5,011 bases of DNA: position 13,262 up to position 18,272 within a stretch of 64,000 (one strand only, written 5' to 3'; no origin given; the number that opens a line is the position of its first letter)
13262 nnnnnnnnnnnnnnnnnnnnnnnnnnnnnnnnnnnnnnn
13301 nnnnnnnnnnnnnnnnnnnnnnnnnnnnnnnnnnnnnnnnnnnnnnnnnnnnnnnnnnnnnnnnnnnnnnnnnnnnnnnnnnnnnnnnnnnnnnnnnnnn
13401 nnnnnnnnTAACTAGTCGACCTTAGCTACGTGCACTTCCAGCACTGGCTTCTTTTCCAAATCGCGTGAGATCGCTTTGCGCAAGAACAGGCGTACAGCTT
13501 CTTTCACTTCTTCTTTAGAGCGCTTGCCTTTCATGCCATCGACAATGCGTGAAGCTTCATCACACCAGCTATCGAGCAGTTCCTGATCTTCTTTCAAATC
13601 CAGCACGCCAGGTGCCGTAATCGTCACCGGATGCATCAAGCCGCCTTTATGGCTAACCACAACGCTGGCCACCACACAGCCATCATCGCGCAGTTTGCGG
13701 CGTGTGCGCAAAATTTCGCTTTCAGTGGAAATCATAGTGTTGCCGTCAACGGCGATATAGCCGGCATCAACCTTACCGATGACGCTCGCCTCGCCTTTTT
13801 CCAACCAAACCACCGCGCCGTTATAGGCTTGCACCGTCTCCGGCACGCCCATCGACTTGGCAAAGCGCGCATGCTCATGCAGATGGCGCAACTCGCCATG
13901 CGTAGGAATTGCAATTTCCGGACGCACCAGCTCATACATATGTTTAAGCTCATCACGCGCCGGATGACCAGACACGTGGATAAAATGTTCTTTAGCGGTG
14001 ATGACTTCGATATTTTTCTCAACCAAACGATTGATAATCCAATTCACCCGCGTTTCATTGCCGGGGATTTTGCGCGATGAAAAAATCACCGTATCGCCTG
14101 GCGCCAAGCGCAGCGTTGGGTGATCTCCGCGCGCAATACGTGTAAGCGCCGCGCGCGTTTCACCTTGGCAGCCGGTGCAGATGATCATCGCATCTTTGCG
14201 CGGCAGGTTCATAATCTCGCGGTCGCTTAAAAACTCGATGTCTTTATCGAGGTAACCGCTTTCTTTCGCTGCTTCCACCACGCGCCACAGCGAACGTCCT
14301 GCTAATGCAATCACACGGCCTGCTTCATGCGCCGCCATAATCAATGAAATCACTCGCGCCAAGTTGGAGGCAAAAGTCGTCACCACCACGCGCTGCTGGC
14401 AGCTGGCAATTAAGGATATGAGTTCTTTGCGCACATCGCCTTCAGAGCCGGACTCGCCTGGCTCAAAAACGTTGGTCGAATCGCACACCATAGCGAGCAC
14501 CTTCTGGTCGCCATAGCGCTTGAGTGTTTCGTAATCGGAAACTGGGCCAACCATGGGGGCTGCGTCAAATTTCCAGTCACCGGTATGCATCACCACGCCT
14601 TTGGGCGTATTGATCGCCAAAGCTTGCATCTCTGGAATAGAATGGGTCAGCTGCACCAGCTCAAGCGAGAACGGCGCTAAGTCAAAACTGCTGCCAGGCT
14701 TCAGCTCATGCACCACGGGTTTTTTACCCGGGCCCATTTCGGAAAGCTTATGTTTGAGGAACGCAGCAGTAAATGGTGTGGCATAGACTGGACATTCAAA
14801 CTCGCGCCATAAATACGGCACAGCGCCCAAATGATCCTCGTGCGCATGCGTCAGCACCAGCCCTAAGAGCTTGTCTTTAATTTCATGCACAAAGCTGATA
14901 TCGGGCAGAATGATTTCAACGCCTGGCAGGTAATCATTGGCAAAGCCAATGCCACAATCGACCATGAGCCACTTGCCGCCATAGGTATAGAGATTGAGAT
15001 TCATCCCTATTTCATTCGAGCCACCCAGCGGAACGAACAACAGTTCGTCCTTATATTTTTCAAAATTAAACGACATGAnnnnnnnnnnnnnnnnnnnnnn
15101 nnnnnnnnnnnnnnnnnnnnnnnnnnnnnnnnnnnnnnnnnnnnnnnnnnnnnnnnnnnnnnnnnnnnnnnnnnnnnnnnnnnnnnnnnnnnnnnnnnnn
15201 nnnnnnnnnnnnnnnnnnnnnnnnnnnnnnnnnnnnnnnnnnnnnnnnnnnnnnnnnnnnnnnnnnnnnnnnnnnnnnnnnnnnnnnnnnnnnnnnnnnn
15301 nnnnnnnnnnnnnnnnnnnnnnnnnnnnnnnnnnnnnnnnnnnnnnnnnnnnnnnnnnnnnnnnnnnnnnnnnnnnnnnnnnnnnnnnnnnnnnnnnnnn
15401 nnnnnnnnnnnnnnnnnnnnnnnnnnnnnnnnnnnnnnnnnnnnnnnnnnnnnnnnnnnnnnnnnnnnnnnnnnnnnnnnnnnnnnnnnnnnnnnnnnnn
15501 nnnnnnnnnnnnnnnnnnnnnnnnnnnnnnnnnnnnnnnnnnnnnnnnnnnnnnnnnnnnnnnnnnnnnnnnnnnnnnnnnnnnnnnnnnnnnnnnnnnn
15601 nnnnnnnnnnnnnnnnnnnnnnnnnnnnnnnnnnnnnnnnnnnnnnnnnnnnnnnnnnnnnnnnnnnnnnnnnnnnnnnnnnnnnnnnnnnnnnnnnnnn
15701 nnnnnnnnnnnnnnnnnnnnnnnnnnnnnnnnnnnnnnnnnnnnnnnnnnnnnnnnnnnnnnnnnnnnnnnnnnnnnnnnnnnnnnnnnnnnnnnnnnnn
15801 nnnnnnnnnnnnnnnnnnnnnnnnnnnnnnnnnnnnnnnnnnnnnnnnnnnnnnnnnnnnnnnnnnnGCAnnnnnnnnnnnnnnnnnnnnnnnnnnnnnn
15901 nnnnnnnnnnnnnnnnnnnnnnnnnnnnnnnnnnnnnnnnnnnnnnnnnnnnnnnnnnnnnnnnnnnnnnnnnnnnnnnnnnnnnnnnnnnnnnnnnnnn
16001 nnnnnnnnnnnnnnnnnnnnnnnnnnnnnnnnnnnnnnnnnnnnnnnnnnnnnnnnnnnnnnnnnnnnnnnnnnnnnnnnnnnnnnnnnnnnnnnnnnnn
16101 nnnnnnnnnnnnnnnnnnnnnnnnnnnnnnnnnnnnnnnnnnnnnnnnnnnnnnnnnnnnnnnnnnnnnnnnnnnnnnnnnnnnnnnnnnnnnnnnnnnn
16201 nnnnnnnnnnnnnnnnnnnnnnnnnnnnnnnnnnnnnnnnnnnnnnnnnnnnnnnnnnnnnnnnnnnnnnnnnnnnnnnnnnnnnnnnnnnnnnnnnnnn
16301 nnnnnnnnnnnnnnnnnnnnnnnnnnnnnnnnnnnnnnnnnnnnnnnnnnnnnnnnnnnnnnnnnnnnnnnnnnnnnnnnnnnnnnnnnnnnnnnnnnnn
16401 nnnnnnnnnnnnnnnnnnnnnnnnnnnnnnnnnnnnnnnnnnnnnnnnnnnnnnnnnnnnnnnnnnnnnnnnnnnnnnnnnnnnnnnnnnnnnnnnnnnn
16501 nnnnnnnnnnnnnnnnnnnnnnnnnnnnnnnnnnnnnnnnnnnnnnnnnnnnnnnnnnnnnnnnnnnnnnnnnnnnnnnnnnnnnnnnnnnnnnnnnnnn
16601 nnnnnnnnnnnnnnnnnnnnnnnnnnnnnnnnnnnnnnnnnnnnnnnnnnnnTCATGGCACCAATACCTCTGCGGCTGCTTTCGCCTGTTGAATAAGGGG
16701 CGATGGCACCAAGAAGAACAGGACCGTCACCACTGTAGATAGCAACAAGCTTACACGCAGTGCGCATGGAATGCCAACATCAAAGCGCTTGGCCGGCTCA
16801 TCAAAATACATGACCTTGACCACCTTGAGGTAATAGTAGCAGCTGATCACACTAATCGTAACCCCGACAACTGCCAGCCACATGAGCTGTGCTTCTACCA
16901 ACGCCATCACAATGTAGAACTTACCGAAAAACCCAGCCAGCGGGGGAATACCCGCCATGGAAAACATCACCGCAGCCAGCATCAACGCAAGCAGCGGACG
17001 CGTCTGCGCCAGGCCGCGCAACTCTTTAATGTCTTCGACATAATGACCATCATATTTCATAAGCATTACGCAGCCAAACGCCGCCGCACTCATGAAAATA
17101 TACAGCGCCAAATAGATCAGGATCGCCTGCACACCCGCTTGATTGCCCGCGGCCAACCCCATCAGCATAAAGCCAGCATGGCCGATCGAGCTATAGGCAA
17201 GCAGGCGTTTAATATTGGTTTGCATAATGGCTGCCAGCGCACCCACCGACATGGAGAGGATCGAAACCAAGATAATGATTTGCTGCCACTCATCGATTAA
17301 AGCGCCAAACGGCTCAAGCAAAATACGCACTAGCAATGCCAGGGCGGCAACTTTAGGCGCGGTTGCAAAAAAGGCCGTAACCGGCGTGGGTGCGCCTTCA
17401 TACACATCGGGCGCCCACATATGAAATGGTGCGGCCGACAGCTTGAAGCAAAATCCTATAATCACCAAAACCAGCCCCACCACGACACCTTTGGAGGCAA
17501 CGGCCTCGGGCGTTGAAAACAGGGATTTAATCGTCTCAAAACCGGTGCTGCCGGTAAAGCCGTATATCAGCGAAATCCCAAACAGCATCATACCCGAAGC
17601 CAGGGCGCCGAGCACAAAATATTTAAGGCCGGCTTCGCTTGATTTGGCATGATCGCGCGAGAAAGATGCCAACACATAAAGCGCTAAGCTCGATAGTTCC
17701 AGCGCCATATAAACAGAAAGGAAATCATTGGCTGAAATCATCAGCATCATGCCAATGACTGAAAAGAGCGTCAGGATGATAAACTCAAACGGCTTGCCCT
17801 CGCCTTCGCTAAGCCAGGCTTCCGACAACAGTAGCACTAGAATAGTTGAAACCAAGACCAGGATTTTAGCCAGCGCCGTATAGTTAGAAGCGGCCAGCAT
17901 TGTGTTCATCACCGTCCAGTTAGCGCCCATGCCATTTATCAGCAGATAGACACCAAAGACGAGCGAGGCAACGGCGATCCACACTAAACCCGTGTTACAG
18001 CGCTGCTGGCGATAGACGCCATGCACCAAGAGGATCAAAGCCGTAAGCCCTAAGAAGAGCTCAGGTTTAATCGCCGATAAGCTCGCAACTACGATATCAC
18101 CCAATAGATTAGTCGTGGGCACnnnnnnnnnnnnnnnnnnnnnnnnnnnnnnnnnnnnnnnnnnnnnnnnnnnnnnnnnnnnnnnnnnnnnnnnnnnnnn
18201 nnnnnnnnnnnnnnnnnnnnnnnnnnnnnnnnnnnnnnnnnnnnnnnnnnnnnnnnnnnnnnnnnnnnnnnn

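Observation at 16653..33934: Complex I (nuoA-N) operon interrupted five times by tightly packed non-nuo genes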

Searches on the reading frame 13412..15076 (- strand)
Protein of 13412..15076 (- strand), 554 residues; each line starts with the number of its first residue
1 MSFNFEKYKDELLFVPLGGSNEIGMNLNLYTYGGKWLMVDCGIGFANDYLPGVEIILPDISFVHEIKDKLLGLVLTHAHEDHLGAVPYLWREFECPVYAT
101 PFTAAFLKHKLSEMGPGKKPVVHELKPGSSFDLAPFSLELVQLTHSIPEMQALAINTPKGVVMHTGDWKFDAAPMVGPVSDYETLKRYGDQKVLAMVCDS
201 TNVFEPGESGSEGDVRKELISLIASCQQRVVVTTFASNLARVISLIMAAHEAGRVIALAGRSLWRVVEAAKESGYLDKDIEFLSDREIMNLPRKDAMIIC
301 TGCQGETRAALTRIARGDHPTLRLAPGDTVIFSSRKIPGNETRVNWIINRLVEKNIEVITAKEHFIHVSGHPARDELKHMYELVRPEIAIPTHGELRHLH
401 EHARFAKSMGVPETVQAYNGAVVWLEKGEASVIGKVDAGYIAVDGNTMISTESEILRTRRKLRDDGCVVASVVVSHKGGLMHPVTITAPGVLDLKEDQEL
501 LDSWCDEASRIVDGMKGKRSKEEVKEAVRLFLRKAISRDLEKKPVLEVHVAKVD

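Call 24: search_protein_families(library=pfam, proteins=[window:13412-15076:-], max_evalue=0.01)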
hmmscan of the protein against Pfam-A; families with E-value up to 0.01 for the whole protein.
window:13412-15076:- (554 aa): 5 families
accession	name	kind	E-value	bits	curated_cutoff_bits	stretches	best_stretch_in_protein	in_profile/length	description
PF22505.1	RNase_J_b_CASP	-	1.4e-40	138.5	27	1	227-351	1-126/126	Ribonuclease J, beta-CASP domain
PF00753.33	Lactamase_B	-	1e-10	42.3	22.7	1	29-126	10-110/196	Metallo-beta-lactamase superfamily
PF12706.13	Lactamase_B_2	-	1.7e-09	38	27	1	36-170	2-146/200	Beta-lactamase superfamily domain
PF17770.6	RNase_J_C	-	5.5e-09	37.4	23.8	1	455-552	1-101/102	Ribonuclease J C-terminal domain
PF07521.17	RMMBL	-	4e-08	33.6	21.6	1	356-409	2-56/63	Zn-dependent metallo-hydrolase RNA specificity domain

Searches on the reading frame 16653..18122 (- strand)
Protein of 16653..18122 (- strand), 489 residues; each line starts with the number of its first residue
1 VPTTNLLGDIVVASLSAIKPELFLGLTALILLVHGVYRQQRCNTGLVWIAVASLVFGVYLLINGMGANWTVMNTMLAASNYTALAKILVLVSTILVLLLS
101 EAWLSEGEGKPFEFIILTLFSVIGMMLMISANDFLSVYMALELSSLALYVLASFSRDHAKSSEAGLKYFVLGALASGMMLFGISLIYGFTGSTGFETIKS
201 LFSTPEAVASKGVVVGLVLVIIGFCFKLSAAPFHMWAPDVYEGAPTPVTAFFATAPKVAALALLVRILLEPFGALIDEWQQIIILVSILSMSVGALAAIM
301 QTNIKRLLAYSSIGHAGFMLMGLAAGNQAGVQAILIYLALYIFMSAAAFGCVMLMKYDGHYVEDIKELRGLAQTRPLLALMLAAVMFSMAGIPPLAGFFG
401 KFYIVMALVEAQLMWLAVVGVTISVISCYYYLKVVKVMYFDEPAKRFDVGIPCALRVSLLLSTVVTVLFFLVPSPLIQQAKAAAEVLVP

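Call 4: search_protein_families(library=pfam, proteins=[window:16653-18122:-])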
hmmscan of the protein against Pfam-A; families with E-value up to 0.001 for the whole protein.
window:16653-18122:- (489 aa): 1 family
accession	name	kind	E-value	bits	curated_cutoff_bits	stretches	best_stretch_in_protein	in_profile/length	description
PF00361.26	Proton_antipo_M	-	2.3e-88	296.7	21.5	1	131-427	1-294/294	NADH:quinone oxidoreductase/Mrp antiporter, TM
